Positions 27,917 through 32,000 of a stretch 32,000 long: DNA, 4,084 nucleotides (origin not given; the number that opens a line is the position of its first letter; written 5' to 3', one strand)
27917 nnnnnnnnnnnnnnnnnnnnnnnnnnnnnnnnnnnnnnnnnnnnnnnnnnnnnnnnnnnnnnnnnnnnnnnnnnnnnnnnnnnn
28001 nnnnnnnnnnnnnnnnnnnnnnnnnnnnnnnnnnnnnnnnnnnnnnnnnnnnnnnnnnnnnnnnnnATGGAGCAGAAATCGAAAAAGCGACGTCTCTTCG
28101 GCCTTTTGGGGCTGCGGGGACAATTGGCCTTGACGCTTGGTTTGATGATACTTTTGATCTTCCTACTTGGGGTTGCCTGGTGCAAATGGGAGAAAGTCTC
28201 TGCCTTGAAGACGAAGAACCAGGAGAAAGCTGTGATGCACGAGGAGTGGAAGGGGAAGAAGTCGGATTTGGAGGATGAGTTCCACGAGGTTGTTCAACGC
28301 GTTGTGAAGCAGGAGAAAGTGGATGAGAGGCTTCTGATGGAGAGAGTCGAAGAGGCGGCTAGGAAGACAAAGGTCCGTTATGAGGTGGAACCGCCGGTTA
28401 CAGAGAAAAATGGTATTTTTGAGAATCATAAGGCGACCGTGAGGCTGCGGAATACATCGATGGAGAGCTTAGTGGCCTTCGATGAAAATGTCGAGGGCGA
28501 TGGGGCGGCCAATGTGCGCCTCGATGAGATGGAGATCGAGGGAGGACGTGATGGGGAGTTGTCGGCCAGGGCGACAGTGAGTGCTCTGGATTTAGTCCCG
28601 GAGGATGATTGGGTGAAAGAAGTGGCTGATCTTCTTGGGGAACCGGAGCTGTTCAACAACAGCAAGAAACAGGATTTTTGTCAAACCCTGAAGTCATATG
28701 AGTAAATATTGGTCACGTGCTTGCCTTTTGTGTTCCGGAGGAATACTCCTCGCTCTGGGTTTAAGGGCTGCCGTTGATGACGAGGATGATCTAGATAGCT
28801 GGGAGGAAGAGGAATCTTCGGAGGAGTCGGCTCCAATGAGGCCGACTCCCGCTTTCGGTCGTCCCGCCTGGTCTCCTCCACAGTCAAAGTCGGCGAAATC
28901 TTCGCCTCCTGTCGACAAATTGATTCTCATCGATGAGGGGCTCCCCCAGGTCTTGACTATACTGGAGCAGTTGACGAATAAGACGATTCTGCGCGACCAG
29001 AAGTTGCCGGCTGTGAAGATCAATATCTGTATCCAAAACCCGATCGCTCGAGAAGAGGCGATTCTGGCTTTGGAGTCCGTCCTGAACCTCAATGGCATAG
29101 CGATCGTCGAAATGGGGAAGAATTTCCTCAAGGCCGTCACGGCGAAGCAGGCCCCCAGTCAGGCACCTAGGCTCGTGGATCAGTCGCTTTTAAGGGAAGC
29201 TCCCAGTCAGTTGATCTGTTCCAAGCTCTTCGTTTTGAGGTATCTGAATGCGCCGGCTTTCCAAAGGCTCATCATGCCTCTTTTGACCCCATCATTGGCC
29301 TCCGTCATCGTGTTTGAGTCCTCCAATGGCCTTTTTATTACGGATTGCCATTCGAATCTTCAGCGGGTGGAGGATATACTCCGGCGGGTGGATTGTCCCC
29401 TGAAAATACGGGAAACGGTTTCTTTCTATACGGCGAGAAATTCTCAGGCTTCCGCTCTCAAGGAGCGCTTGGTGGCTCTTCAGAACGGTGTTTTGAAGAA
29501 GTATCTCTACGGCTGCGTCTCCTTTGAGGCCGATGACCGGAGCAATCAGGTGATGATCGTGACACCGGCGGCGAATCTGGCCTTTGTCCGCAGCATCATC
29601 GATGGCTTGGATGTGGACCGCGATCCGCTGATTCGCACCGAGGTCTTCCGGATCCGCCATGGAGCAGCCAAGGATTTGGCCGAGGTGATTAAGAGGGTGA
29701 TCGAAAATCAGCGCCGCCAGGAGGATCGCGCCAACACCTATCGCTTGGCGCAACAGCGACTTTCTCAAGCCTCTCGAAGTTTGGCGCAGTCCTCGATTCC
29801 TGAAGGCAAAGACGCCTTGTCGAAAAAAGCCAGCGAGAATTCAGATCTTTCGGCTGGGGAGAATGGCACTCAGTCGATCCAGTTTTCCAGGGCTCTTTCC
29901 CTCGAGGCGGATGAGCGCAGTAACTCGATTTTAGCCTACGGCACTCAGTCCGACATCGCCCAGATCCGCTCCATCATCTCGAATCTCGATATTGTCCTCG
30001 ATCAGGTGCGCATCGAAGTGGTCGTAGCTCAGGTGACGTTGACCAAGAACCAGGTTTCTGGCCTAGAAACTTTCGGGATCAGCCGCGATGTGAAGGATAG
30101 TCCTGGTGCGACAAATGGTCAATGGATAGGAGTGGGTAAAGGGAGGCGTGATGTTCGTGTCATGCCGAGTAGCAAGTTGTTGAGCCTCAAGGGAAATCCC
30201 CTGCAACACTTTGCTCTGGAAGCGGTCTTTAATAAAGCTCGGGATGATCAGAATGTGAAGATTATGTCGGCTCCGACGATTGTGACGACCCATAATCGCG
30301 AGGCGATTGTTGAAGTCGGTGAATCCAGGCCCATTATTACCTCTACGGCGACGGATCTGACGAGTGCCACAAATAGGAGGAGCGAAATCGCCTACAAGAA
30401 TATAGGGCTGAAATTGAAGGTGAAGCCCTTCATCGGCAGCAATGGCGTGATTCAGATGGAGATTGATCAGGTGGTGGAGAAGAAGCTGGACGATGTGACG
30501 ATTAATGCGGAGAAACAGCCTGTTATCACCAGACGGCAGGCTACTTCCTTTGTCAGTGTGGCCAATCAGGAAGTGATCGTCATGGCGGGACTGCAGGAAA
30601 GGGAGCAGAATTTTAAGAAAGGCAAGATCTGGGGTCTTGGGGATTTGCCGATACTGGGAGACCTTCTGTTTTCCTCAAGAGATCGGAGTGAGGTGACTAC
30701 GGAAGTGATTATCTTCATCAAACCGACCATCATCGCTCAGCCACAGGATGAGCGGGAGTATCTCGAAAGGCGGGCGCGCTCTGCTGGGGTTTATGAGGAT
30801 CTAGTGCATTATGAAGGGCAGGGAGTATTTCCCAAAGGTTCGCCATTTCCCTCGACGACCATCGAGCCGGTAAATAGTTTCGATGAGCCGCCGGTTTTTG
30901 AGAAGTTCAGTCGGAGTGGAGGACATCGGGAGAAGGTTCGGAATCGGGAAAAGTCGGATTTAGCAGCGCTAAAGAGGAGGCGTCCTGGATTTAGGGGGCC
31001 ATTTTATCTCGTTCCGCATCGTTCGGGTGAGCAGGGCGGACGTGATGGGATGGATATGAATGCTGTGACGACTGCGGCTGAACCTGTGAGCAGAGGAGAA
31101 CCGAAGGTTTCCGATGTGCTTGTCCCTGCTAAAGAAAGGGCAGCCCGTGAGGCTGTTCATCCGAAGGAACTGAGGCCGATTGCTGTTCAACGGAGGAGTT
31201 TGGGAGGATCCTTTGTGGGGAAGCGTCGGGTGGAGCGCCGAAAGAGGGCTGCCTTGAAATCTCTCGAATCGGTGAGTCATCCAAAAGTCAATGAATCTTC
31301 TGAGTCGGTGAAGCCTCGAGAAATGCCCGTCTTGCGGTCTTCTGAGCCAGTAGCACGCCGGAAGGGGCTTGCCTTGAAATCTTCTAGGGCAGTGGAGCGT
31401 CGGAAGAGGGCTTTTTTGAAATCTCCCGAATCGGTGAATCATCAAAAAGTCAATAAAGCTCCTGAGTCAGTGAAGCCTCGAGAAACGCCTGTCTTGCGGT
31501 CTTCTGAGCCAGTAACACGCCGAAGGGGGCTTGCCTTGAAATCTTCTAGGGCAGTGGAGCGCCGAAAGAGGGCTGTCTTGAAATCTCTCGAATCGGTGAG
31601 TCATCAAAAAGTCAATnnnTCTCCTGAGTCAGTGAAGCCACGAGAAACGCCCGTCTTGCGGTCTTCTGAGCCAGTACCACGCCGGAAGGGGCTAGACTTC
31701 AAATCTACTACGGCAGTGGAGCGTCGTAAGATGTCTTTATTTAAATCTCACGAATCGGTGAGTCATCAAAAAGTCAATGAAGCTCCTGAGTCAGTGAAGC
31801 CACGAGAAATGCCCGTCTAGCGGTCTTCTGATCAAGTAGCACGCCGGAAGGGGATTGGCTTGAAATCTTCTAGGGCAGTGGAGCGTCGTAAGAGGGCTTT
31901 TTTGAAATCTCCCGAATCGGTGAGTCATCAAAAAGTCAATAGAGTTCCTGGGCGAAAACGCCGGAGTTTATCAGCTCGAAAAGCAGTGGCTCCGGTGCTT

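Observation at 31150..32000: Secretin C-terminal 54-aa basic tandem repeats interrupted by two in-frame stop codons, with the frame still preserved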

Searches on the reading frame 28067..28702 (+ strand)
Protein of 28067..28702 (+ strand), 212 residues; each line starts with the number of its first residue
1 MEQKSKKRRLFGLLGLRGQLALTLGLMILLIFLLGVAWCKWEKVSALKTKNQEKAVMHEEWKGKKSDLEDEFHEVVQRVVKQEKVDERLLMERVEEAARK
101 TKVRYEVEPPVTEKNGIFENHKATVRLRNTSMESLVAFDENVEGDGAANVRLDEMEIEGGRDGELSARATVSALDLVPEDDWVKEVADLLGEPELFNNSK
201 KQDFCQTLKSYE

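Call 27: find_encoding_contigs(protein=window:28067-28702:+, flank=6000, max_places=10)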
Protein window:28067-28702:+ (212 aa): 1 contig read that carries it; 1 place shown.
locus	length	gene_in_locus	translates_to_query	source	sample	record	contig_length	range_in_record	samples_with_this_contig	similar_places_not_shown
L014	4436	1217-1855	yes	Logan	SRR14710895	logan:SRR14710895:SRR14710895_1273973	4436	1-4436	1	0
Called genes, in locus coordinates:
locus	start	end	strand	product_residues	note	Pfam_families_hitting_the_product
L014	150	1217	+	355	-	-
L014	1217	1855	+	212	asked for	-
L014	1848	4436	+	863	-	?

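Call 38: search_protein_families(library=ncbifam, proteins=[window:28067-28702:+], max_evalue=0.001)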
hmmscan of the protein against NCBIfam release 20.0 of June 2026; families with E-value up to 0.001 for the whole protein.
window:28067-28702:+ (212 aa): 0 families

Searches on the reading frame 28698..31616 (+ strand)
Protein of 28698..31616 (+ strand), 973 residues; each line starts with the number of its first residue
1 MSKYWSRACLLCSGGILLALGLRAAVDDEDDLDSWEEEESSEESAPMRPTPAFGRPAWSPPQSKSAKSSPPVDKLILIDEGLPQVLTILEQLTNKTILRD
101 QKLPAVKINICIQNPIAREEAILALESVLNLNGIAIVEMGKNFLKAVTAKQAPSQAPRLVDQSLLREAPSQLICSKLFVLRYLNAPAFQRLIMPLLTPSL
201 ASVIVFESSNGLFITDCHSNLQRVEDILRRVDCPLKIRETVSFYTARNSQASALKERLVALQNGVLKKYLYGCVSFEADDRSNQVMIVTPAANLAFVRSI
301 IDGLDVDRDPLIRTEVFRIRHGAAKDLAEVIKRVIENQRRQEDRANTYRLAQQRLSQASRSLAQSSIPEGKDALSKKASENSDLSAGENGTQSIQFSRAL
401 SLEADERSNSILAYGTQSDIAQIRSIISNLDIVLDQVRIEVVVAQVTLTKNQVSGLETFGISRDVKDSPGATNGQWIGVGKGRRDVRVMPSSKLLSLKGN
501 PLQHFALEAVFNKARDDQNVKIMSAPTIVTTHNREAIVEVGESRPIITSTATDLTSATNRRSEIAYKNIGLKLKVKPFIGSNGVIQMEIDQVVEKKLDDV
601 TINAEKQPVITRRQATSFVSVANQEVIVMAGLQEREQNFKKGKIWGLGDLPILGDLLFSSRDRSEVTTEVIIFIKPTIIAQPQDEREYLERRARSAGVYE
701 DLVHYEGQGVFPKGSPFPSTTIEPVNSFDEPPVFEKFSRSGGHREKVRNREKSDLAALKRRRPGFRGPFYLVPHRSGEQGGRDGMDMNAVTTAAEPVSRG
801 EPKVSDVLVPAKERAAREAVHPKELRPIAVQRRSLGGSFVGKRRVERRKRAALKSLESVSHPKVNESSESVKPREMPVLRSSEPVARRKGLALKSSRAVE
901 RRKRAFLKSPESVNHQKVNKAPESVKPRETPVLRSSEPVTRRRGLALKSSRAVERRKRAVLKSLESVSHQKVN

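Call 5: search_protein_families(library=pfam, proteins=[window:28698-31616:+], max_evalue=0.01)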
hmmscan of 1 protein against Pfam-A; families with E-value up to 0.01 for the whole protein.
window:28698-31616:+ (973 aa): 3 families
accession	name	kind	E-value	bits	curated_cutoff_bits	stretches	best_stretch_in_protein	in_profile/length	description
PF00263.26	Secretin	-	1.5e-34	119.4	27.5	1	516-679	4-168/169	Bacterial type II and III secretion system protein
PF03958.22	Secretin_N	-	2.5e-25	88.9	28.2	3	314-432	1-65/69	Bacterial type II/III secretion system short domain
PF21305.2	type_II_gspD_N0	-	3.2e-07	30.5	27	1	83-145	9-70/71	GspD-like, N0 domain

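Call 17: find_homologous_proteins(query=window:28698-31616:+, region=700-973)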
Query window:28698-31616:+, residues 700-973 (274 aa): 3 proteins with E <= 0.001 among 7433 candidates.
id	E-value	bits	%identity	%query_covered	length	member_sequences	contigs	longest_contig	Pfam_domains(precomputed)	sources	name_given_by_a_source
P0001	5.2e-165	565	100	100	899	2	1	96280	PF21305.3,PF03958.23,PF00263.27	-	-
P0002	1.7e-22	99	43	62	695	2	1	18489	PF03958.23,PF00263.27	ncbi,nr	ncbi:MAG: hypothetical protein LBD54_03475 [Puniceicoccales bacterium]|nr:hypothetical protein [Puni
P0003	6.0e-8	51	85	12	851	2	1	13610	PF03958.23,PF00263.27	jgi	jgi:general secretion pathway protein D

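Call 38: search_protein_families(library=ncbifam, proteins=[window:28698-31616:+], max_evalue=0.001)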
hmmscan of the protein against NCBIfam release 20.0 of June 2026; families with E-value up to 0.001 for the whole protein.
window:28698-31616:+ (973 aa): 8 families
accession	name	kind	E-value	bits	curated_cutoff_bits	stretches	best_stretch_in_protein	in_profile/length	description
TIGR02517.1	type_II_gspD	equivalog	1.2e-86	291.5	351.35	1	82-686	8-597/600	type II secretion system secretin GspD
TIGR02515.1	IV_pilus_PilQ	subfamily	6.6e-37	127.5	284.35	1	313-679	98-427/428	type IV pilus secretin PilQ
TIGR02519.1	pilus_MshL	equivalog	1.1e-25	90.2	250.2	1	411-679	10-290/290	pilus (MSHA type) biogenesis protein MshL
NF010083.0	PRK13568.1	equivalog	7.9e-22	77.6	554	1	372-680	124-418/419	DNA uptake porin HofQ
TIGR02516.1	type_III_yscC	equivalog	1.6e-18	66.5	238.45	1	386-680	185-462/463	type III secretion system outer membrane ring subunit SctC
NF007851.2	PRK10560.1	exception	7.4e-11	41.5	598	1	352-680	100-410/412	DNA uptake porin HofQ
NF011873.0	PRK15346.1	equivalog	3.6e-08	32.5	524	1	379-679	213-494/499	EscC/YscC/HrcC family type III secretion system outer membrane ring protein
NF042912.1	Amuc_1098_fam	equivalog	6.7e-08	31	750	1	591-679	709-796/805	Amuc_1098 family type IV pilus outer membrane protein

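Call 39: search_solved_structures(query=window:28698-31616:+, max_evalue=0.00001)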
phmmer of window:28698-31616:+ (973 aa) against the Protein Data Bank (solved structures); distinct sequences matched with E-value up to 0.00001: 18.
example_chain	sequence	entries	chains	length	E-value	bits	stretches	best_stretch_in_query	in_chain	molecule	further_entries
5zdh_A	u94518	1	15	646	2.1e-31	112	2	511-684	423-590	Type II secretion system protein D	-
5wq7_A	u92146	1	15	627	6.3e-30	107.1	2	400-683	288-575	Putative type II secretion system protein D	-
5wln_G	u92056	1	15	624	5.3e-29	104.1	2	399-681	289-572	Type II secretion system protein D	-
5wq8_A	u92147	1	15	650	9.2e-29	103.3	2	508-681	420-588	Type II secretion system protein D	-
5wq9_A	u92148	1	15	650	6.7e-28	100.4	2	508-681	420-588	Type II secretion system protein D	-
6hcg_A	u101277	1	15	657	2.3e-27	98.6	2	398-688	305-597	Type II secretion system protein D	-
6i1x_A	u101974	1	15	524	7.7e-22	80.4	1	398-680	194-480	Type II secretion system protein D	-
5w68_A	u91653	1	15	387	1.4e-21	79.5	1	511-682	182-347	Putative type II secretion protein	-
6i1y_A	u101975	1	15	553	6.3e-21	77.3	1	509-682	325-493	General secretion pathway protein GspD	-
9k8v_A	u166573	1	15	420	1e-17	66.8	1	508-681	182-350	General secretion pathway protein D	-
6w6m_A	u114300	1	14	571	8.3e-17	63.7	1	512-681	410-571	Type IV pilus secretin PilQ family protein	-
9x0w_A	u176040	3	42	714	1.7e-11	46.2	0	517-679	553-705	Fimbrial assembly protein PilQ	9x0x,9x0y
6ve2_A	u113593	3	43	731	1.8e-11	46.1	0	517-679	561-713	Fimbrial assembly protein PilQ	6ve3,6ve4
9sh1_A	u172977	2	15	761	8.2e-11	43.9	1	390-680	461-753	Type IV pilus biogenesis and competence protein PilQ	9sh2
4av2_A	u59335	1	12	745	1.5e-10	43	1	389-681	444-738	TYPE IV PILUS BIOGENESIS AND COMPETENCE PROTEIN PILQ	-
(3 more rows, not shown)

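Call 54: list_cluster_members(proteins=[P0001])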
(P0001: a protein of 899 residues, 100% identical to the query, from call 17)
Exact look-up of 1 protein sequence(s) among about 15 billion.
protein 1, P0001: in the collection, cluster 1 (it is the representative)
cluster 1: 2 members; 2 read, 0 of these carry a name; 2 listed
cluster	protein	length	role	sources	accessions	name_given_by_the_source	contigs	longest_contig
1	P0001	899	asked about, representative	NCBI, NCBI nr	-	-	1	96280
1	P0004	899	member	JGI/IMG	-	-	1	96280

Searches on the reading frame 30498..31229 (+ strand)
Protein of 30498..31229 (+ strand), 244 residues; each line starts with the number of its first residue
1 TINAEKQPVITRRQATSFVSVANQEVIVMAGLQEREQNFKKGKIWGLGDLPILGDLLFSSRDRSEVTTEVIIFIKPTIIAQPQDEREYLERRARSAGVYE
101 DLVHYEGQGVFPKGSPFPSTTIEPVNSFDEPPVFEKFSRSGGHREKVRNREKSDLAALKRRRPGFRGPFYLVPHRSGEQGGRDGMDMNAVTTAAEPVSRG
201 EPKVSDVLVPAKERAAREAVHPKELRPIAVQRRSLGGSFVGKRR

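Call 35: find_related_loci(query=window:30498-31229:+, collection=metagenome_contigs, flank=3000)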
Query window:30498-31229:+ (244 aa) in metagenome_contigs; peptide patterns used: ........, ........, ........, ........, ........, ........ (x = any residue, [..] = any of these).
176 stretches matched a pattern; 1 encode a relative of the query (tblastn E <= 1e-3); 1 distinct loci.
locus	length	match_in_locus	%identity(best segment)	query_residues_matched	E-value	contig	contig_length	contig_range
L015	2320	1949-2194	40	8-90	9e-14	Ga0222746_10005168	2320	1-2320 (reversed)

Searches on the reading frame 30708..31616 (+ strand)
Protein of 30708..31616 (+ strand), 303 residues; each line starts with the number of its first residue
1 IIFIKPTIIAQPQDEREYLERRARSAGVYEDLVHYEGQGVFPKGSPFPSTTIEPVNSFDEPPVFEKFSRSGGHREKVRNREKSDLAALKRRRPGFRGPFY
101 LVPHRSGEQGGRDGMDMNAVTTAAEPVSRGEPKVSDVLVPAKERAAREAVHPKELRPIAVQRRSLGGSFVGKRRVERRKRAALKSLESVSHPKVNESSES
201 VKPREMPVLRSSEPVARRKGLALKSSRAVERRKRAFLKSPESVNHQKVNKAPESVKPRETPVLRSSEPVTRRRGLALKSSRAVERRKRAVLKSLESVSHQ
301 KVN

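Call 30: search_protein_families(library=pfam, proteins=[window:30768-31616:+], max_evalue=10)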
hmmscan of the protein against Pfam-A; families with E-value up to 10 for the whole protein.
window:30768-31616:+ (283 aa): 1 family
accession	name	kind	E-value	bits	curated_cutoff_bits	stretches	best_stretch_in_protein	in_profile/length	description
PF13294.11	DUF4075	-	0.00056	20.5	25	2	219-270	17-68/79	Domain of unknown function (DUF4075)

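Call 51: predict_structure(protein=window:30708-31616:+)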
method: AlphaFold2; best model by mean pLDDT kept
length: 303 residues; sequences in the alignment: 1
mean_pLDDT: 56.1   pTM: 0.16
mean pLDDT of the five models: 56.1, 52.8, 51.1, 50.7, 49.5
residues with pLDDT >= 90: 4; 70-90: 36; 50-70: 156; < 50: 107
segments of 3 or more residues with pLDDT < 50: 9-11, 35-44, 46-48, 51-53, 57-59, 67-70, 107-111, 119-125, 127-131, 193-196, 200-202, 208-210, 215-218, 222-224, 245-247, 249-251, 262-264, 269-272
pLDDT, mean of each block of 10 residues (from residue 1): 54 63 59 48 48 48 51 58 65 53 45 48 45 51 58 53 52 78 73 47 46 49 60 63 49 52 50 53 87 76 51
secondary structure, 60 per line:
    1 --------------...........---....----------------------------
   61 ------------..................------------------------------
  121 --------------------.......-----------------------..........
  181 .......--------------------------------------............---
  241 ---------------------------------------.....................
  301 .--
elements in order: H15-25 H29-32 H73-90 H141-147 H171-187 H226-237 H280-301

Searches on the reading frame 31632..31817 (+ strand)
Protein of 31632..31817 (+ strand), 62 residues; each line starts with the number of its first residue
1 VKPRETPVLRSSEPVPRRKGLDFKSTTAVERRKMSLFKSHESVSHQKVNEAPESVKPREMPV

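Call 26: find_encoding_contigs(protein=window:31632-31817:+, flank=3000, max_places=10)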
Protein window:31632-31817:+ (62 aa): no gene with exactly this product is on record in the collection.

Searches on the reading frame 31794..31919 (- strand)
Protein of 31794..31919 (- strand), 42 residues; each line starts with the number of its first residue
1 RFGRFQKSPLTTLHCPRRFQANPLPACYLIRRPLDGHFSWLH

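Call 52: find_encoding_contigs(protein=window:31794-31919:-, flank=1000)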
Protein window:31794-31919:- (42 aa): no gene with exactly this product is on record in the collection.
